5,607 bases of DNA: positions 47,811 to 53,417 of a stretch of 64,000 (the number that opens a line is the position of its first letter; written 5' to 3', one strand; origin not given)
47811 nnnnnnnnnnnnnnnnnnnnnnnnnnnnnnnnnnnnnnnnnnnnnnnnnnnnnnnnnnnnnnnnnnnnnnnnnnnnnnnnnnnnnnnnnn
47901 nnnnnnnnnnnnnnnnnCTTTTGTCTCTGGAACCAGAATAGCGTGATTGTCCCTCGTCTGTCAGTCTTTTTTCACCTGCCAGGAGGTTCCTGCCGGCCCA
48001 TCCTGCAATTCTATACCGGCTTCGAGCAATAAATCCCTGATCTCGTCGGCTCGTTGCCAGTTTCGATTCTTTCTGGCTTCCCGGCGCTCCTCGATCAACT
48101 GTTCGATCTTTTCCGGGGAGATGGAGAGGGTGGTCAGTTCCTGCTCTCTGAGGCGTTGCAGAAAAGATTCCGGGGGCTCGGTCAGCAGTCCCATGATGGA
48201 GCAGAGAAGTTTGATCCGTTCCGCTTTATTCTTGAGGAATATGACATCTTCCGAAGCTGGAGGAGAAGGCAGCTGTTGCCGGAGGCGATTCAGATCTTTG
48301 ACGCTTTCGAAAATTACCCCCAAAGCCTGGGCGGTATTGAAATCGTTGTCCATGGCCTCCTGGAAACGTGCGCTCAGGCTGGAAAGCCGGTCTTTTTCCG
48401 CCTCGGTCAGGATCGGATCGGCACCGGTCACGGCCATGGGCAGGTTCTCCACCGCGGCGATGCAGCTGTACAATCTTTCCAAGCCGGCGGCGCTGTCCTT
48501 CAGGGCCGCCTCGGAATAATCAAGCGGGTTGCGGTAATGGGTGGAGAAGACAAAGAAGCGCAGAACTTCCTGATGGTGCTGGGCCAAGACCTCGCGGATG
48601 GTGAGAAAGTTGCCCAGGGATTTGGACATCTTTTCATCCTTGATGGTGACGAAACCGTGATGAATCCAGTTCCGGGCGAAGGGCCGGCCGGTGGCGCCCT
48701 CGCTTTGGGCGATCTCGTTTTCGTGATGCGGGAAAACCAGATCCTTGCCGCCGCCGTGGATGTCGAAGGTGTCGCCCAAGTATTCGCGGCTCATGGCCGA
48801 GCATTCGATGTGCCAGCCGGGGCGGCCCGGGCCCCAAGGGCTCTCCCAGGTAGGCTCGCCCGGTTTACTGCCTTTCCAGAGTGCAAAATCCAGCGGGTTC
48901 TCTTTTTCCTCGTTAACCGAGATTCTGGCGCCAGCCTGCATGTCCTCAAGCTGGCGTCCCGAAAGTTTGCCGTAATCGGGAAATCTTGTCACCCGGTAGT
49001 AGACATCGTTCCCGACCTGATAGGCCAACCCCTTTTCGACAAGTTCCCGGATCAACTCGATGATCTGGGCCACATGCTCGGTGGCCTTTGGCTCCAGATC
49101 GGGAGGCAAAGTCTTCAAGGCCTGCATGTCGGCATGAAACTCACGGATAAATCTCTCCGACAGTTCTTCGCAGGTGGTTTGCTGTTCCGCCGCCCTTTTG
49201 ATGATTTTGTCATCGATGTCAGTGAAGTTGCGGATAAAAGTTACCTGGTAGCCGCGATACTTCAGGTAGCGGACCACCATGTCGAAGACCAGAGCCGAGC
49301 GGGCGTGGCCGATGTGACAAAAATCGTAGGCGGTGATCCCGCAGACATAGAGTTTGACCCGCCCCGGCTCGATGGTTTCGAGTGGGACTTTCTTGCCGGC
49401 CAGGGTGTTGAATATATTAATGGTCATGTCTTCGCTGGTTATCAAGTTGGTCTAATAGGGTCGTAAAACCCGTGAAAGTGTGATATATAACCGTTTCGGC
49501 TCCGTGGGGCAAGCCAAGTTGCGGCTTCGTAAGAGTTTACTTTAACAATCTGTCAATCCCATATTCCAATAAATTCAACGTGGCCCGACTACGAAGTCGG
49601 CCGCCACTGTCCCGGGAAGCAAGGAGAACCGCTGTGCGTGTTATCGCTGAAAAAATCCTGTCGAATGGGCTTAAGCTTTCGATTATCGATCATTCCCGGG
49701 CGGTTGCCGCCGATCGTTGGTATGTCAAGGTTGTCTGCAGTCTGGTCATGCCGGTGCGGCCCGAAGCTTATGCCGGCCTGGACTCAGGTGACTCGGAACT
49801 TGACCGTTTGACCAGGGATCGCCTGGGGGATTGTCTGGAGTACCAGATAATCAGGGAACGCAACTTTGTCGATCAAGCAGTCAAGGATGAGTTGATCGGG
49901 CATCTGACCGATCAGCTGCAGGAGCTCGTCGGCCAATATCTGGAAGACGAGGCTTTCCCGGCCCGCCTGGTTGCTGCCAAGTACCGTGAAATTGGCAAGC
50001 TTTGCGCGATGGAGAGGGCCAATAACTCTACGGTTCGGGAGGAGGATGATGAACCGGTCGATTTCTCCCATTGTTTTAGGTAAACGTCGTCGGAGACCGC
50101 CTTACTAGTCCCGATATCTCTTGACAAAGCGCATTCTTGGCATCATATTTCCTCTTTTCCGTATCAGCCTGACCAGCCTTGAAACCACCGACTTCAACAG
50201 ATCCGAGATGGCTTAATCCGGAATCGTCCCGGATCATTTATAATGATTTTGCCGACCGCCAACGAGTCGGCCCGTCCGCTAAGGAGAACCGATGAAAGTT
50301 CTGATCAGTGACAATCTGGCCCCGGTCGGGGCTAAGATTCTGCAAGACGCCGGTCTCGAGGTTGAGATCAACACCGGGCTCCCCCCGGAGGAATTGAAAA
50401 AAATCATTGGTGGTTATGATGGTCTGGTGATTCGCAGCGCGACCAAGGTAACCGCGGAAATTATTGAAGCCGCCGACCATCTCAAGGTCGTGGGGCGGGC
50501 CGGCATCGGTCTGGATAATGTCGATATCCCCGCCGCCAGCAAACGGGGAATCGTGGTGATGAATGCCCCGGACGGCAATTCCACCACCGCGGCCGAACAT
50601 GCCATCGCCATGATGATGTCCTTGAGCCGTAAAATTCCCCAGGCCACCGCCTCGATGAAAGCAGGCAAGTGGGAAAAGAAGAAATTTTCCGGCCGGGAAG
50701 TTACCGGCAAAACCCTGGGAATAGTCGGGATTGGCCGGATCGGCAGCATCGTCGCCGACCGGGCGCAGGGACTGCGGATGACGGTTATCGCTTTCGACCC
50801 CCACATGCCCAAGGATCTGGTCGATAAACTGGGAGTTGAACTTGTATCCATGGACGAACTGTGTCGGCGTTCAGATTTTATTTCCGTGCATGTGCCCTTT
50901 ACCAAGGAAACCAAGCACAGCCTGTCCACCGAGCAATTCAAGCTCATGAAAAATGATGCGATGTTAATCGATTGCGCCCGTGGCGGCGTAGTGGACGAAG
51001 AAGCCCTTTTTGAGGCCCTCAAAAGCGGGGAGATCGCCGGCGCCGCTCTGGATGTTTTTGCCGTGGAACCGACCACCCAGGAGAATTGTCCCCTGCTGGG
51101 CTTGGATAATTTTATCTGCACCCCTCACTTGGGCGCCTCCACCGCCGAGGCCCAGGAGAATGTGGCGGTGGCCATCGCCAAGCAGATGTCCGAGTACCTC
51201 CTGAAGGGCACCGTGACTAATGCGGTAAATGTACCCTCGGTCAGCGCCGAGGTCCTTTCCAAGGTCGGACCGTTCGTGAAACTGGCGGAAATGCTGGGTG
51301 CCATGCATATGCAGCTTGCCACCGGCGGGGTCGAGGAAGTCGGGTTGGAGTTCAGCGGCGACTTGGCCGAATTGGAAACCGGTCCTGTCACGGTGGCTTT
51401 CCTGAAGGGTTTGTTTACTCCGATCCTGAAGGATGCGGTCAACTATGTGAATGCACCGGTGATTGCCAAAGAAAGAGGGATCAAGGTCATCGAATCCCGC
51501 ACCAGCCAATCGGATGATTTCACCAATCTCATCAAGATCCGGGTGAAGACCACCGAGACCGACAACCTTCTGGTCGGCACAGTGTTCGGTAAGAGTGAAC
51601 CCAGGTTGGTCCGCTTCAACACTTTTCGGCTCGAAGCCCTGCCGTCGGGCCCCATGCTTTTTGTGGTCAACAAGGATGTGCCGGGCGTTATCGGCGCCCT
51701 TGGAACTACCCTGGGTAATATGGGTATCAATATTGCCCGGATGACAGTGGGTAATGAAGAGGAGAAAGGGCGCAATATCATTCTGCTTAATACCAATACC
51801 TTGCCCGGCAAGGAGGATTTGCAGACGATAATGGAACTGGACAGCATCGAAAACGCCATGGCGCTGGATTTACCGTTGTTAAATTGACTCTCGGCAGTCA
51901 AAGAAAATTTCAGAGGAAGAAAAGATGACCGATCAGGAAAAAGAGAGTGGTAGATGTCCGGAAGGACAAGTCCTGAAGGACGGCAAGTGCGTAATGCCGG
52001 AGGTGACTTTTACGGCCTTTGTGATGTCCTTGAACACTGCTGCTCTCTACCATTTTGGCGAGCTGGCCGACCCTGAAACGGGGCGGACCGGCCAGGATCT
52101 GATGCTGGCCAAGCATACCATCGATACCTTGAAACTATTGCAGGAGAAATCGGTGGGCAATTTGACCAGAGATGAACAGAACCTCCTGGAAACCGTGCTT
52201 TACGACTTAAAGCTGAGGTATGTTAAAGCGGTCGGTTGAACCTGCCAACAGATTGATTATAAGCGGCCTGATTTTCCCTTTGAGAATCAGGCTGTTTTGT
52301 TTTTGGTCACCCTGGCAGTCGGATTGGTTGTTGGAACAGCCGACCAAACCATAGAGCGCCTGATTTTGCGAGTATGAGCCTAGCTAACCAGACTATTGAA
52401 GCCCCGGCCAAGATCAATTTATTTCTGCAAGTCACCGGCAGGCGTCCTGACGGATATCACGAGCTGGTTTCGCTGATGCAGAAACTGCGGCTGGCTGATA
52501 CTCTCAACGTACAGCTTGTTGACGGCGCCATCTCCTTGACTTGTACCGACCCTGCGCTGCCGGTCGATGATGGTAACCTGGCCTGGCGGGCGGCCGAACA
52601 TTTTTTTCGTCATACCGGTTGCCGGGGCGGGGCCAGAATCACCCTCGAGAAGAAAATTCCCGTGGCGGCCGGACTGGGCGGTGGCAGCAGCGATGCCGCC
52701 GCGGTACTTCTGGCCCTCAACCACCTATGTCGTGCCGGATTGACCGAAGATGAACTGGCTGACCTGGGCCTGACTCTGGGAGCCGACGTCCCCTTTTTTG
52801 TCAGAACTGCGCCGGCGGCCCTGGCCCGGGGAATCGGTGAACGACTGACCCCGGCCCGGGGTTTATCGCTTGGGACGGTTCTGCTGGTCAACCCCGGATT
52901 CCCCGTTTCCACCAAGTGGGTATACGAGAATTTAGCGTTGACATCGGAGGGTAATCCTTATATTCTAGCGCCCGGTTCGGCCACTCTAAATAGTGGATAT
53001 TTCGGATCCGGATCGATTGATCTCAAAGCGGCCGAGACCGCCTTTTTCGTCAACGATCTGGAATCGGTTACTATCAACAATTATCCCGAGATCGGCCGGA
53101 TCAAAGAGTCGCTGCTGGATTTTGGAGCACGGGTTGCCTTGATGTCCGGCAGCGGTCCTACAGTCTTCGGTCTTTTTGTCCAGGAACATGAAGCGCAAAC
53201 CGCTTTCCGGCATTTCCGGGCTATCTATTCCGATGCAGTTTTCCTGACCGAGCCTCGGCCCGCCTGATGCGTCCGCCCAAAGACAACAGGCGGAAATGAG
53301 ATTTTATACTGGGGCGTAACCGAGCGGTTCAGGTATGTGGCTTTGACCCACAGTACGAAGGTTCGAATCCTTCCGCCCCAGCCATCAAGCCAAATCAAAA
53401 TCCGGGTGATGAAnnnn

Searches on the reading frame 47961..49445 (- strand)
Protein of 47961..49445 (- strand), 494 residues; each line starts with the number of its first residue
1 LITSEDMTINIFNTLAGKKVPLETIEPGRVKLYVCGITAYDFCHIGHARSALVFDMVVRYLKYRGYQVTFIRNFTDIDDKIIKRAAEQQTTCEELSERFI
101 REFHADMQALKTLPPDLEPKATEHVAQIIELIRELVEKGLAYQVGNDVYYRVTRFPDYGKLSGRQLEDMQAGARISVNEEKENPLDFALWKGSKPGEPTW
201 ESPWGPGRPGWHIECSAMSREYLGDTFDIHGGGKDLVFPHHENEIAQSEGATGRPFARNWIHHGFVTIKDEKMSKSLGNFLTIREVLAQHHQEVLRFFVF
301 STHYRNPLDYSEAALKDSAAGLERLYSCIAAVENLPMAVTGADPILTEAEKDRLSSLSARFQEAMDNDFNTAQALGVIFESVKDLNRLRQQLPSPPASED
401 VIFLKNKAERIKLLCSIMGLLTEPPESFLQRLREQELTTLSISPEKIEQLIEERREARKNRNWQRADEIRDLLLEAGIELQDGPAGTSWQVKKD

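Call 32: search_protein_families(library=pfam, proteins=[window:47961-49445:-], max_evalue=0.0001)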
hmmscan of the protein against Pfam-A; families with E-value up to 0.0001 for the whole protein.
window:47961-49445:- (494 aa): 6 families
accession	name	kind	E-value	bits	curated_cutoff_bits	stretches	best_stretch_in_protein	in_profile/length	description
PF01406.26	tRNA-synt_1e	-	4.2e-136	453.7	27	1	23-318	3-299/301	tRNA synthetases class I (C) catalytic domain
PF09334.17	tRNA-synt_1g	-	1.7e-16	60.5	20.1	2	43-151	14-123/391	tRNA synthetases class I (M)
PF09190.17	DALR_2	-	1.7e-14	54.6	22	1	360-421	1-56/57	DALR domain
PF01921.24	tRNA-synt_1f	-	5.4e-09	35.9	27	1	265-304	274-314/360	tRNA synthetases class I (K)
PF00133.28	tRNA-synt_1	-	7.2e-09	35.3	22.7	1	238-306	340-409/414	tRNA synthetases class I (I, L, M and V)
PF23493.1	CysS_C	-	3.7e-06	27.4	23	1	444-488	5-49/51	Cysteinyl-tRNA ligase anticodon binding domain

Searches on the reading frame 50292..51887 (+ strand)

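Call 32: search_protein_families(library=pfam, proteins=[window:50292-51887:+], max_evalue=0.0001)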
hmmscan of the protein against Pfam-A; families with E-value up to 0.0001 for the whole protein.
window:50292-51887:+ (531 aa): 5 families
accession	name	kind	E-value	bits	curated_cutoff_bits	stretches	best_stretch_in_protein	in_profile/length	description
PF02826.25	2-Hacid_dh_C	-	2e-63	213.4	25.1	1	105-281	1-178/178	D-isomer specific 2-hydroxyacid dehydrogenase, NAD binding domain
PF00389.36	2-Hacid_dh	-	5e-39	133.5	24.6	1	3-313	1-134/134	D-isomer specific 2-hydroxyacid dehydrogenase, catalytic domain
PF19304.4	PGDH_inter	-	4.5e-37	127.2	27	1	325-442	2-118/119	D-3-phosphoglycerate dehydrogenase intervening domain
PF01842.31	ACT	-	3.6e-08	33.5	27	1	455-510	2-58/66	ACT domain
PF03446.21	NAD_binding_2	-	8.3e-05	23.1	21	0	142-247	2-111/161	NAD binding domain of 6-phosphogluconate dehydrogenase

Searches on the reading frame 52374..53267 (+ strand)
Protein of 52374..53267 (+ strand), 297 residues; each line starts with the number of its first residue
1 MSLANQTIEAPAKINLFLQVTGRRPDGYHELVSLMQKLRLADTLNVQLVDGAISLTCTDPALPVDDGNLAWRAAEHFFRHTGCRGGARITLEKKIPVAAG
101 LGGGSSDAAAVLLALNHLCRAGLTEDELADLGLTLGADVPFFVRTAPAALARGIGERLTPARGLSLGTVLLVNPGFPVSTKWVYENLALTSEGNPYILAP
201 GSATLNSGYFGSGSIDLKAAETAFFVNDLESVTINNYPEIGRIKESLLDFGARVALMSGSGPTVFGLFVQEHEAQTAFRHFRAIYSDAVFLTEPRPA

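Call 32: search_protein_families(library=pfam, proteins=[window:52374-53267:+], max_evalue=0.0001)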
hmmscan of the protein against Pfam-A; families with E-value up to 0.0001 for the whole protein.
window:52374-53267:+ (297 aa): 2 families
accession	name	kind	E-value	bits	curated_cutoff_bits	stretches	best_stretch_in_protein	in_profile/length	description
PF00288.32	GHMP_kinases_N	-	9.4e-20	71.1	22.3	1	68-143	1-84/87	GHMP kinases N terminal domain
PF08544.19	GHMP_kinases_C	-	2.8e-11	44.1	21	1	222-285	18-83/85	GHMP kinases C terminal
